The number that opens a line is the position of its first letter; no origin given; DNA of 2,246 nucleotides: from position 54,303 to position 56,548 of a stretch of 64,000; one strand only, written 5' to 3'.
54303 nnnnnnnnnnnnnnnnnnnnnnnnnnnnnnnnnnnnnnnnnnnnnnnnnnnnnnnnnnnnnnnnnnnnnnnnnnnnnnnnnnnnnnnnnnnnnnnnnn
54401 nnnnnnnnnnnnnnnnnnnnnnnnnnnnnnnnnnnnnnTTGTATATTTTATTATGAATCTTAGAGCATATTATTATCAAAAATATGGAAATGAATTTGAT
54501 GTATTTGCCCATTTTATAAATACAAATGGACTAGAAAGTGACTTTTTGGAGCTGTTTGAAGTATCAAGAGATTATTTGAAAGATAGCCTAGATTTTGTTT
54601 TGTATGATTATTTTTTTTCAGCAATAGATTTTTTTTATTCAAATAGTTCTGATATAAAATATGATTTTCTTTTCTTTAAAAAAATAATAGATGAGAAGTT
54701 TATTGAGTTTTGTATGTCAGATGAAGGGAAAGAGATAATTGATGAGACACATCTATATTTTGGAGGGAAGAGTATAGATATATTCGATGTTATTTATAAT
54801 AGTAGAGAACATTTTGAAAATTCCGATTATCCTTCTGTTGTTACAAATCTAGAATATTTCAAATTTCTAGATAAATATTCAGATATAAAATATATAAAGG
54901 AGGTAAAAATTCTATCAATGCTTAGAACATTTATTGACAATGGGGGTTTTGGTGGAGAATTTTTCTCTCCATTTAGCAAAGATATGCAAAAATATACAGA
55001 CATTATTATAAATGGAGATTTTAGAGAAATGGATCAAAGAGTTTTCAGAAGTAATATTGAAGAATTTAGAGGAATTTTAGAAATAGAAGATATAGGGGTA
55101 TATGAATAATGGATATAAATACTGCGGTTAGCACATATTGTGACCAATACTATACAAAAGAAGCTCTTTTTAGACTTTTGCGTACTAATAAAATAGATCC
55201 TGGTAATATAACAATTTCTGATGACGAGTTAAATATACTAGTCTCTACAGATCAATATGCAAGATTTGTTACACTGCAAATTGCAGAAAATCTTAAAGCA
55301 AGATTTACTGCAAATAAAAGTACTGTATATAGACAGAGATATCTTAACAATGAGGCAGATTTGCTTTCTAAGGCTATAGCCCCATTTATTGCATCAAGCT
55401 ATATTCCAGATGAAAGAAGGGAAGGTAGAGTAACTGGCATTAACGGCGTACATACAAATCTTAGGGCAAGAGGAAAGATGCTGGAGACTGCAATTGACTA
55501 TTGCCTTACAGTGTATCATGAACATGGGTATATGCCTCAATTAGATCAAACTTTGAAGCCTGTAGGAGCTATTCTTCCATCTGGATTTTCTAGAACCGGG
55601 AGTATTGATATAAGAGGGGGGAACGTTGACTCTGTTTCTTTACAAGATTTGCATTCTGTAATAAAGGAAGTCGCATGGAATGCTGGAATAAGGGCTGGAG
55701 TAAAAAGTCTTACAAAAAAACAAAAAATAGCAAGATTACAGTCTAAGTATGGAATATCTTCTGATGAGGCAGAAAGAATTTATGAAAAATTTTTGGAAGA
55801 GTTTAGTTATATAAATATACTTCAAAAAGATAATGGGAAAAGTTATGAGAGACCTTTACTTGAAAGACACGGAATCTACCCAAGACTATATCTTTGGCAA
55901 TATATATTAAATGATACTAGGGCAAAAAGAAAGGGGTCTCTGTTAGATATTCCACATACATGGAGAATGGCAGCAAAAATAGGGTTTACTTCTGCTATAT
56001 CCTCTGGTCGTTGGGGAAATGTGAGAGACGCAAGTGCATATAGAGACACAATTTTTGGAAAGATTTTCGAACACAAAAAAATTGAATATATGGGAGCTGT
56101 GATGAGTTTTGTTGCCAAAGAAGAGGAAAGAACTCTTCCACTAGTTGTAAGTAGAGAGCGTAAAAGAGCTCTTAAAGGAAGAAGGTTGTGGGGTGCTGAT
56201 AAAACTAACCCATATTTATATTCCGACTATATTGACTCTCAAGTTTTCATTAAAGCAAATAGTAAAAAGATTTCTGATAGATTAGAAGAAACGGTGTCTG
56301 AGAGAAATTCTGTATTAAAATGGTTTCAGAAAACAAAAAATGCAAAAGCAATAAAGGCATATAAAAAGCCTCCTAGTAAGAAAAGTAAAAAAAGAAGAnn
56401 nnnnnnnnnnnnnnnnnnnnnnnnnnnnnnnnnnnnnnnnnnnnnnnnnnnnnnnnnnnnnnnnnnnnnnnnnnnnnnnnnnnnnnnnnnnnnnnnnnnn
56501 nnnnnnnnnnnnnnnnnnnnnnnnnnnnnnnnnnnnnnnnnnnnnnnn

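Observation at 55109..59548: Two giant glycine-zipper membrane proteins with no evident family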

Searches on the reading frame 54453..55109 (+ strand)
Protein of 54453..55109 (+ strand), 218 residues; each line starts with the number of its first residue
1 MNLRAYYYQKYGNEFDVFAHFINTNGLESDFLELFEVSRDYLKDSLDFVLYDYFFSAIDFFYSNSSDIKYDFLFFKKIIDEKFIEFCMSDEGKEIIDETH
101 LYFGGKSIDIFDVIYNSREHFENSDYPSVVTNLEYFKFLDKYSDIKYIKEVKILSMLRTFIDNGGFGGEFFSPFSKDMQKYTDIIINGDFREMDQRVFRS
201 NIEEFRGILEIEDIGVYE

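Call 4: search_protein_families(library=pfam, proteins=[window:54453-55109:+], max_evalue=1)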
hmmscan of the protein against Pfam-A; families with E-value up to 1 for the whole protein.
window:54453-55109:+ (218 aa): 0 families

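Call 6: search_protein_families(library=phrogs, proteins=[window:54453-55109:+], max_evalue=0.1)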
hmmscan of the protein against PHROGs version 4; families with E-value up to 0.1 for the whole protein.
window:54453-55109:+ (218 aa): 0 families

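Call 35: search_protein_families(library=ncbifam, proteins=[window:54453-55109:+], max_evalue=0.1)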
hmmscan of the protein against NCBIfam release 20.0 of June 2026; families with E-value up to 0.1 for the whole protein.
window:54453-55109:+ (218 aa): 0 families

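Call 91: search_protein_families(library=padloc, proteins=[window:54453-55109:+], max_evalue=0.1)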
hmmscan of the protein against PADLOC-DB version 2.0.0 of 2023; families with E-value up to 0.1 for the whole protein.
window:54453-55109:+ (218 aa): 0 families

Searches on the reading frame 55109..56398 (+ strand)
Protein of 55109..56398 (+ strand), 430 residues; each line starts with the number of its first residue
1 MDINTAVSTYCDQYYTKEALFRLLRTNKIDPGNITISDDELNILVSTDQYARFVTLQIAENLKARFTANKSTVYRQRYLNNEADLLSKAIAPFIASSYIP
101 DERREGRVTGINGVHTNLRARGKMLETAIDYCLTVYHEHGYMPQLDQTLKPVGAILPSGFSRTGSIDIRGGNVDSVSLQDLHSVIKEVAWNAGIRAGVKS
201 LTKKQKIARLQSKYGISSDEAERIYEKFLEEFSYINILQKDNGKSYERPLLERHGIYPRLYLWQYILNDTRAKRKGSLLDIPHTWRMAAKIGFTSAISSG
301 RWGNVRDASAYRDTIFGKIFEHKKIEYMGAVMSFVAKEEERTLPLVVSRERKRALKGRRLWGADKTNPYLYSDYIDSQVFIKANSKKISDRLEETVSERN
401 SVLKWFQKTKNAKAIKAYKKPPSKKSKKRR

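Call 74: search_dna_similar(query=window:55109-56398:+, collection=phages, mode=protein, max_evalue=0.1, max_rows=10)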
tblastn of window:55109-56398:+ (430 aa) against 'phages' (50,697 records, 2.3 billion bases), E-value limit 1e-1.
No match.
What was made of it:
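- No phage match by tblastn (call 74).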

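Call 100: search_solved_structures(query=A8, max_evalue=10)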
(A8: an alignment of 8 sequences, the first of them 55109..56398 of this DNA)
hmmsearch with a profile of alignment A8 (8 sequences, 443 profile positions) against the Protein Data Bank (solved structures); distinct sequences matched with E-value up to 10: 4.
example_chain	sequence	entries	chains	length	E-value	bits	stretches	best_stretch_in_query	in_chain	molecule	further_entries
2m9g_A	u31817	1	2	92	0.0058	18.8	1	166-232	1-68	Protein S100-A12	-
2wce_A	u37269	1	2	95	0.024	16.7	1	168-233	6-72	PROTEIN S100-A12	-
1odb_A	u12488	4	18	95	0.029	16.5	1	168-232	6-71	CALGRANULIN C | PROTEIN S100-A12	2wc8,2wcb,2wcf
1e8a_A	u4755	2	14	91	0.031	16.4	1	168-232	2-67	S100A12 | CALGRANULIN C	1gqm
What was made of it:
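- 55109..56398 (+): N-terminal soluble domain (aa 1-430): basic, predicted helical, no signal peptide, ending in a polybasic run (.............) just before the first hydrophobic core. Presumed cytoplasmic. No PDB or Pfam relative; only a weak S100-like hit at E 0.006 (call 100).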
